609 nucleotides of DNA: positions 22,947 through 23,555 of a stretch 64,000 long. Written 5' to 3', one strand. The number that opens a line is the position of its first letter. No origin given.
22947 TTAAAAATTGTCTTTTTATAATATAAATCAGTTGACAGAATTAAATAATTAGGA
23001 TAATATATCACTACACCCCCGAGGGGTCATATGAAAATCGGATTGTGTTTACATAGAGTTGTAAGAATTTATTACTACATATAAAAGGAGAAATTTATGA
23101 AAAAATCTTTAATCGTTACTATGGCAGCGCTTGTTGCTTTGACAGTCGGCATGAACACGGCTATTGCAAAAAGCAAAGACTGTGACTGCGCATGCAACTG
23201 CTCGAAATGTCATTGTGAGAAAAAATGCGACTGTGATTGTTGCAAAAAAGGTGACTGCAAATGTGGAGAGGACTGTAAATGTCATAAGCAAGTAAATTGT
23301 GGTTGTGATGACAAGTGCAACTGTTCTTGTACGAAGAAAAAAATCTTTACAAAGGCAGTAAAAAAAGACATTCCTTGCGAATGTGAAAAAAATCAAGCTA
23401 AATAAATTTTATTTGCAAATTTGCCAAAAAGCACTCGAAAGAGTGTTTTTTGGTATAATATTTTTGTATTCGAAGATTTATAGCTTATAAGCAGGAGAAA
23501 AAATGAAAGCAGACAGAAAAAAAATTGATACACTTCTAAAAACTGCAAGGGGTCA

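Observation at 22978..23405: Secreted, extremely Cys-rich metallothionein-like protein under a CsoR-type operator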

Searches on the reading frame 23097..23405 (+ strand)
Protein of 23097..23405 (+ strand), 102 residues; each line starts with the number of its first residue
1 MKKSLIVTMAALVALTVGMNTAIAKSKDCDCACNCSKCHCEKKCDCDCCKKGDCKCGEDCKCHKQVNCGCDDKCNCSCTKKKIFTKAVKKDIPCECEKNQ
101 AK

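Call 4: search_protein_families(library=pfam, proteins=[window:23097-23405:+], max_evalue=0.01)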
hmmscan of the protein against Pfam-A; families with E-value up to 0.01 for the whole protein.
window:23097-23405:+ (102 aa): 0 families

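Call 5: find_homologous_proteins(query=window:23097-23402:+, max_evalue=0.01)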
Query window:23097-23402:+ (102 aa): 1 proteins with E <= 0.01 among 5 candidates.
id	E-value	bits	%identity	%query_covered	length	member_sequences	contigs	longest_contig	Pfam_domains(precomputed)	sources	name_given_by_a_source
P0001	5.2e-34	134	72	98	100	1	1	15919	-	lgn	-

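Call 6: search_protein_families(library=ncbifam, proteins=[window:23097-23405:+], max_evalue=0.1)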
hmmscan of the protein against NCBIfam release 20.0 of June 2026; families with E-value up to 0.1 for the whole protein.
window:23097-23405:+ (102 aa): 0 families

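Call 9: find_encoding_contigs(protein=P0001, flank=8000)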
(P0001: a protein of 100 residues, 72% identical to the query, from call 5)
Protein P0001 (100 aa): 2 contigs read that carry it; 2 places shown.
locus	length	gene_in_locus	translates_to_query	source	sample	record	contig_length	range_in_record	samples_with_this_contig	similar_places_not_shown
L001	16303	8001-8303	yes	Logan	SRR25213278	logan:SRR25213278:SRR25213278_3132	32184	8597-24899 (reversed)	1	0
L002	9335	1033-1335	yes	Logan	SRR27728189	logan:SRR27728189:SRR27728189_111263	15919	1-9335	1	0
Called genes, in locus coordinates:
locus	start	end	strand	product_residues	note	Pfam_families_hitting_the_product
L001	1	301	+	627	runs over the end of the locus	PF01807:Zn_ribbon_DnaG, PF08275:DNAG_N, PF01751:Toprim (weak), PF13155:Toprim_2, PF13662:Toprim_4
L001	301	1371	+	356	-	PF00140:Sigma70_r1_2, PF04542:Sigma70_r2, PF04539:Sigma70_r3, PF04545:Sigma70_r4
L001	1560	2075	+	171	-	-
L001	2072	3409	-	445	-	PF09992:NAGPA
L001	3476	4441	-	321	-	PF03773:ArsP_1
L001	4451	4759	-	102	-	PF12840:HTH_20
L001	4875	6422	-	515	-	PF03063:Prismane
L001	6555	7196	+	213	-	PF00027:cNMP_binding, PF13545:HTH_Crp_2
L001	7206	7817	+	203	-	PF00730:HhH-GPD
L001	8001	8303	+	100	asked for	-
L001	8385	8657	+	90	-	PF02583:Trns_repr_metal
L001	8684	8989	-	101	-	PF02915:Rubrerythrin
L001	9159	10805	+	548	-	PF13188:PAS_8 (faint), PF00989:PAS, PF08448:PAS_4 (weak), PF13426:PAS_9, PF00512:HisKA, PF02518:HATPase_c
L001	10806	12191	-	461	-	PF02321:OEP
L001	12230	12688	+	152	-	PF01047:MarR, PF12802:MarR_2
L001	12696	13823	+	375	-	PF25917:BSH_RND, PF25919:BSH_CusB (weak), PF25881:HH_YBHG, PF25885:HH_EMRA, PF25876:HH_MFP_RND, PF25954:Beta-barrel_RND_2 (weak), PF25963:Beta-barrel_AAEA, PF25990:Beta-barrel_YknX (weak), +1 more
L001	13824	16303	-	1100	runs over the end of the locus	PF00580:UvrD-helicase, PF13245:AAA_19, PF13361:UvrD_C, PF13538:UvrD_C_2 (faint), PF12705:PDDEXK_1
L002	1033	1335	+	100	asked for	-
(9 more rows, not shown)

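Call 19: search_protein_representatives(protein=window:23097-23402:+)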
Query: 102 residues. Proteins with E-value up to 0.001 (for the whole library): 10; up to 1e-10: 3; up to 1e-30: 1. The best 10 are listed.
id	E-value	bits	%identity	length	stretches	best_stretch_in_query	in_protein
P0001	1.6e-34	134.1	74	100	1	1-100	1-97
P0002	1.7e-17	79.4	57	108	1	1-99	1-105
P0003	2.0e-17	79.1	62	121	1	1-98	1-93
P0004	3.3e-07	46.3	47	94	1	8-98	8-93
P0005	4.7e-07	45.8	50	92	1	9-98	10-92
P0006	9.7e-06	41.5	56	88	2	1-64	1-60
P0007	2.4e-05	40.3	45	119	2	3-87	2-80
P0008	3.3e-05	39.8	24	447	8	67-96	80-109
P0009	4.8e-05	39.3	24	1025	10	7-81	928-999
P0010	7.3e-05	38.7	46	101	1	3-99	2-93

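Call 23: find_homologous_proteins(query=A3, max_evalue=0.001)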
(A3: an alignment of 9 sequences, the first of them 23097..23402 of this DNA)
Query A3 (9 sequences) (102 aa, profile of the alignment): 16 proteins with E <= 0.001 among 872 candidates.
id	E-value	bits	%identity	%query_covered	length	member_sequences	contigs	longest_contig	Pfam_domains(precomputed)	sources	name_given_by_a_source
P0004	6.5e-27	111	41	96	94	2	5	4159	-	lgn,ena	-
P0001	4.5e-26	108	72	98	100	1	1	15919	-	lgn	-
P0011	4.0e-25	105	52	62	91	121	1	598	-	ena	-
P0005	4.7e-25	105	48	62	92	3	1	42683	-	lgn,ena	-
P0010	2.8e-24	103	42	94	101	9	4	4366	-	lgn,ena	-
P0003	2.8e-23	99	57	96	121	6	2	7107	-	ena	-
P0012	3.1e-22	96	50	45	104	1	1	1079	-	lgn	-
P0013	2.8e-21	93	46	96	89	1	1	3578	-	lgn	-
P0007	1.3e-20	91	43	88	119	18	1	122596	-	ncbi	-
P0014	1.6e-20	91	43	64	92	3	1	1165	-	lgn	-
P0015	1.2e-19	88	50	62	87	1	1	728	-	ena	-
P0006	1.1e-16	78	40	97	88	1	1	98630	-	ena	-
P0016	5.7e-16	76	41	96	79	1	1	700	-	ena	-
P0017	1.5e-8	52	46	47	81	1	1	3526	-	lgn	-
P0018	3.2e-5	42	35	75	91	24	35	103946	-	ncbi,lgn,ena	-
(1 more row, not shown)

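Call 25: find_encoding_contigs(protein=P0007, flank=5000, max_places=2)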
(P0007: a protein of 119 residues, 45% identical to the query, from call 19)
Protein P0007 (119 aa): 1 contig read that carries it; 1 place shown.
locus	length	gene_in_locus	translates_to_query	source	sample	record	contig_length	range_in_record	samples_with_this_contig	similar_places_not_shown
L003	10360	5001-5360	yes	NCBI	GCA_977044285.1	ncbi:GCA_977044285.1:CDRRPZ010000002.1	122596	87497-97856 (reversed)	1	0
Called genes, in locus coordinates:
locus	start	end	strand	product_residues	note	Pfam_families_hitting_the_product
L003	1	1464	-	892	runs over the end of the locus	PF00004:AAA (faint), PF28530:DUF8426, PF07728:AAA_5, PF28529:McrB_lid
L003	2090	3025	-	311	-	PF08902:DUF1848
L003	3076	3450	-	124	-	PF07883:Cupin_2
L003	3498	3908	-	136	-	PF12802:MarR_2, PF01047:MarR, PF13412:HTH_24 (weak), PF13463:HTH_27 (weak), PF13601:HTH_34 (weak), PF22381:Staph_reg_Sar_Rot (weak)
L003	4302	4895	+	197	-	-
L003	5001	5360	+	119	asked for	-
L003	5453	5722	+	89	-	PF02583:Trns_repr_metal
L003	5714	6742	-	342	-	PF02606:LpxK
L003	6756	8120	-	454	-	PF02470:MlaD, PF28544:Helical_needle (faint)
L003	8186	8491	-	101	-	-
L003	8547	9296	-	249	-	PF01464:SLT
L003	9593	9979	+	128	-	-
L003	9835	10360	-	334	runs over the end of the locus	PF20469:OLD-like_TOPRIM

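Call 26: find_encoding_contigs(protein=P0005, flank=5000, max_places=2)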
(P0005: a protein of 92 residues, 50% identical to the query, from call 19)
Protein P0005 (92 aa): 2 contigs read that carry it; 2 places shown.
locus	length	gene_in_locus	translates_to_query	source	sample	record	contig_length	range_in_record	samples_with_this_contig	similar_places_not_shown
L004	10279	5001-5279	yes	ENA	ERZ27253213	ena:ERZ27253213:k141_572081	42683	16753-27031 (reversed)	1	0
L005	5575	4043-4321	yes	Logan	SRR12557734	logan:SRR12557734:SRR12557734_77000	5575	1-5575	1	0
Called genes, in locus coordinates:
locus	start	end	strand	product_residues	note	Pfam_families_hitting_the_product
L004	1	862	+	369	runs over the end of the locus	-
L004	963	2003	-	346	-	PF08282:Hydrolase_3, PF05116:S6PP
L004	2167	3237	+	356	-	PF01757:Acyl_transf_3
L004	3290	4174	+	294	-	-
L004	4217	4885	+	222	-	PF08713:DNA_alkylation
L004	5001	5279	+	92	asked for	-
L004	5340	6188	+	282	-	PF01545:Cation_efflux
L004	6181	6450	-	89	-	PF02583:Trns_repr_metal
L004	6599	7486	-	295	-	PF06750:A24_N_bact, PF01478:Peptidase_A24 (weak)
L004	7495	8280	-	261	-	PF04542:Sigma70_r2, PF08281:Sigma70_r4_2, PF04545:Sigma70_r4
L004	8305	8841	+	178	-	PF28549:NDPSase_N, PF00293:NUDIX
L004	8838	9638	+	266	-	PF00702:Hydrolase (faint), PF05116:S6PP (weak), PF08282:Hydrolase_3, PF13344:Hydrolase_6 (faint), PF13419:HAD_2 (faint), PF05116:S6PP (weak)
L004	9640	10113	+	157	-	PF02542:YgbB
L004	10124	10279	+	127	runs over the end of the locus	PF00903:Glyoxalase, PF12681:Glyoxalase_2 (weak), PF13669:Glyoxalase_4, PF21701:GLOD4_C (weak)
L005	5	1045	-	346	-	PF08282:Hydrolase_3, PF05116:S6PP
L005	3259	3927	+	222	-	PF08713:DNA_alkylation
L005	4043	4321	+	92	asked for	-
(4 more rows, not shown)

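Call 27: find_encoding_contigs(protein=P0006, flank=5000, max_places=2)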
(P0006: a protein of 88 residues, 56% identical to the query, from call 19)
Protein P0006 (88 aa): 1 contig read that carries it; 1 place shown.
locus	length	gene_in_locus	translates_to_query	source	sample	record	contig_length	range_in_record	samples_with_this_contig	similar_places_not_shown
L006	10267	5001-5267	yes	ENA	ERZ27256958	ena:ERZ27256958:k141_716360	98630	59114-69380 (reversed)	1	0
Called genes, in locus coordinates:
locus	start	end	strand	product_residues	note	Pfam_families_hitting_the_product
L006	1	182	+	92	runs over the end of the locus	-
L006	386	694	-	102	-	-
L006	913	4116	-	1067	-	-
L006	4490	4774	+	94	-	-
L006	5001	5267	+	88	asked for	-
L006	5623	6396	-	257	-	PF00106:adh_short, PF08659:KR, PF13561:adh_short_C2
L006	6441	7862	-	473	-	PF05448:AXE1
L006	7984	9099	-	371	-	PF02012:BNR (faint), PF15902:Sortilin-Vps10 (faint), PF13088:BNR_2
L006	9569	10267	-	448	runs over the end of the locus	PF05448:AXE1, PF00326:Peptidase_S9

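Call 28: find_related_loci(query=window:23097-23402:+, collection=genome_contigs, flank=6000)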
Query window:23097-23402:+ (102 aa) in genome_contigs; peptide patterns used: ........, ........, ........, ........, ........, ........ (x = any residue, [..] = any of these).
140 stretches matched a pattern, but none encodes a relative of the query by tblastn (E <= 1e-3).

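Call 35: search_solved_structures(query=window:23097-23402:+, max_evalue=10, show_alignments=2)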
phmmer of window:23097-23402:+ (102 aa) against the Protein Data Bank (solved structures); distinct sequences matched with E-value up to 10: 1.
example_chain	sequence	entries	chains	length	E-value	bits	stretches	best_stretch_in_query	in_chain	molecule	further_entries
6jza_A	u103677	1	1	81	7.7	9.6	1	35-75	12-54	Follistatin-related protein 1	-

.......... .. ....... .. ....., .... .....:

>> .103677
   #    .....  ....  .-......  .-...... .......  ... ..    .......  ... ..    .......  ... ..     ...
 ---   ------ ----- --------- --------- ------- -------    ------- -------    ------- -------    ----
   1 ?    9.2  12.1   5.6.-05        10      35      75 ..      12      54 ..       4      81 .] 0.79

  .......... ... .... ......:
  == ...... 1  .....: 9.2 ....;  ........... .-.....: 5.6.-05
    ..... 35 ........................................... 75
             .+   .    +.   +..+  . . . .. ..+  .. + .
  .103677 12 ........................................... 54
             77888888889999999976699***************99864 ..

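Call 40: search_protein_families(library=ncbifam, proteins=[L004:5340-6188:+, L003:4302-4895:+], max_evalue=0.01)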
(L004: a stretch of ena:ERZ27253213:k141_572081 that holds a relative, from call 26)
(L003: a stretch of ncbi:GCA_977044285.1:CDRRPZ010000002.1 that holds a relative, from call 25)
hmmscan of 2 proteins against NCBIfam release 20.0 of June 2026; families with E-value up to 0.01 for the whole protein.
L004:5340-6188:+ (282 aa): 11 families
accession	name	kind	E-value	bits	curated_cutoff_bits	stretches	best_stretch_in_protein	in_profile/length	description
NF033827.1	CDF_efflux_DmeF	equivalog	6.4e-82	275.4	250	1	3-274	11-302/309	CDF family Co(II)/Ni(II) efflux transporter DmeF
TIGR01297.1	CDF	superfamily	2.7e-51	174.5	82.35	1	7-248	2-240/285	cation diffusion facilitator family transporter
NF002923.0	PRK03557.1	equivalog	3e-30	105.6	408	1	3-255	14-253/313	CDF family zinc transporter ZitB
NF033615.1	CDF_MamM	equivalog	3.3e-10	39.7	350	1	10-231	12-226/290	magnetosome biogenesis CDF transporter MamM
NF033616.1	CDF_MamB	equivalog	7.3e-10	38.8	350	1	5-218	4-208/284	magnetosome biogenesis CDF transporter MamB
NF052621.1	MngEfTpMntE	equivalog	9.2e-10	38.4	500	1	12-218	8-206/293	manganese efflux transporter MntE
NF052602.1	Zn_efflux_Cdf31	equivalog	1.1e-07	31.6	460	1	10-213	10-212/299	CDF family zinc efflux transporter Cdf31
NF050169.1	CatEfflxFieF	equivalog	6.6e-07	28.8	420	1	55-230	50-220/282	cation efflux pump FieF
NF040994.1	MamV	equivalog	9e-06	25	500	1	8-193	12-187/319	CDF transporter MamV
NF007064.0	PRK09509.1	equivalog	9.7e-06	24.8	447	1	14-220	17-214/300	CDF family cation-efflux transporter FieF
NF043065.1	MMSYN1_0478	equivalog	0.007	16.3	170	1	84-180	15-113/190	MFS transporter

L003:4302-4895:+ (197 aa): 0 families

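Call 58: predict_structure(alignment_id=A5)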
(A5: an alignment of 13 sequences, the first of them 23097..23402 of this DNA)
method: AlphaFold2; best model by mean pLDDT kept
length: 102 residues; sequences in the alignment: 13
mean_pLDDT: 48.4   pTM: 0.26
mean pLDDT of the five models: 48.4, 46.5, 45.7, 43.6, 40.0
residues with pLDDT >= 90: 0; 70-90: 0; 50-70: 37; < 50: 65
segments of 3 or more residues with pLDDT < 50: 1-4, 9-12, 14-36, 64-80, 82-91, 96-102
pLDDT, mean of each block of 10 residues (from residue 1): 48 46 37 49 61 60 47 46 46 47 37
secondary structure, 60 per line:
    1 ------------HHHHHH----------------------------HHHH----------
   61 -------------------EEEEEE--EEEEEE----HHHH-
elements in order: H13-18 H47-50 E80-85 E88-93 H98-101

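Call 67: find_encoding_contigs(protein=window:23097-23405:+, flank=1000, max_places=3)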
Protein window:23097-23405:+ (102 aa): 2 contigs read that carry it; 1 place shown.
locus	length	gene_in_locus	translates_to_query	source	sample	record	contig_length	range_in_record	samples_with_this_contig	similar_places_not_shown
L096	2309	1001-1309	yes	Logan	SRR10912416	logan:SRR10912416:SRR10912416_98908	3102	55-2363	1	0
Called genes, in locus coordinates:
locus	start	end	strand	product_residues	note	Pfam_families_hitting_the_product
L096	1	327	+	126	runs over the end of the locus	?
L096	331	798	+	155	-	PF02870:Methyltransf_1N, PF01035:DNA_binding_1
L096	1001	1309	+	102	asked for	-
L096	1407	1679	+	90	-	PF02583:Trns_repr_metal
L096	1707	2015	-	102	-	PF00268:Ribonuc_red_sm (weak), PF02915:Rubrerythrin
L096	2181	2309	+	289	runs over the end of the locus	?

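Call 72: search_solved_structures(query=L004:6181-6450:-, max_evalue=0.001, show_alignments=0)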
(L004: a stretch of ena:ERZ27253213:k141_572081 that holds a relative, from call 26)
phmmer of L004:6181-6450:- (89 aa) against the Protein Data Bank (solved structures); distinct sequences matched with E-value up to 0.001: 9.
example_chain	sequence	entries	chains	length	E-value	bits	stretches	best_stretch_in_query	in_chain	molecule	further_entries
4m1p_A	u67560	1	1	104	1.7e-13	53.9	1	5-69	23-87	Copper-sensitive operon repressor (CsoR)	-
2hh7_A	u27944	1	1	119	4.3e-12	49.5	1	7-63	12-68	Hypothetical protein CsoR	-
7mq1_A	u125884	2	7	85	1.8e-10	44.3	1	7-77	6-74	Copper-sensing transcriptional repressor csoR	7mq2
7mq3_A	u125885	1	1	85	4.7e-10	42.9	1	7-77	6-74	Copper-sensing transcriptional repressor csoR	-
4adz_A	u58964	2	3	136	2.5e-09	40.6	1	7-65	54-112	CSOR | COPPER SENSITIVE OPERON REPRESSOR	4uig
3aai_A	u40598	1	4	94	6.3e-07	33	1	8-73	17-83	Copper homeostasis operon regulatory protein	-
5fmn_A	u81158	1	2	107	4.4e-06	30.3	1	8-73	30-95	INRS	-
5lbm_A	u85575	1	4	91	2.7e-05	27.8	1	4-72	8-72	Transcriptional repressor FrmR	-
6ahx_A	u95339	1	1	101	3.6e-05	27.4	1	4-70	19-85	Putative cytosolic protein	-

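Call 75: search_protein_families(library=pfam, alignment_id=A5, max_evalue=10)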
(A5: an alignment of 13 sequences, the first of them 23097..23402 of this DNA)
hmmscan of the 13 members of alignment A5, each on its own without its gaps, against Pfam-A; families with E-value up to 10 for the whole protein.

A. member 1, window:23097-23402:+ (102 aa): 0 families

B. families by the number of members that match (of 13 scanned): 4 families
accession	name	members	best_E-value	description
PF05887.16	Trypan_PARP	2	0.17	Procyclic acidic repetitive protein (PARP)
PF11131.13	PhrC_PhrF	1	0.039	Rap-phr extracellular signalling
PF13807.11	GNVR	1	0.26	G-rich domain on putative tyrosine kinase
PF04103.21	CD20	1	0.7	CD20-like family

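Call 78: search_protein_families(library=pfam, proteins=[L006:4490-4774:+, L006:386-694:-, L003:4302-4895:+], max_evalue=0.01)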
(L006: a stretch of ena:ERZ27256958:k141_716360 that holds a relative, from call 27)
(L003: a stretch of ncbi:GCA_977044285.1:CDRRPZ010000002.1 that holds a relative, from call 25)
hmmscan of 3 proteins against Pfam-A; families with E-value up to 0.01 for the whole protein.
L006:4490-4774:+ (94 aa): 0 families

L006:386-694:- (102 aa): 0 families

L003:4302-4895:+ (197 aa): 0 families
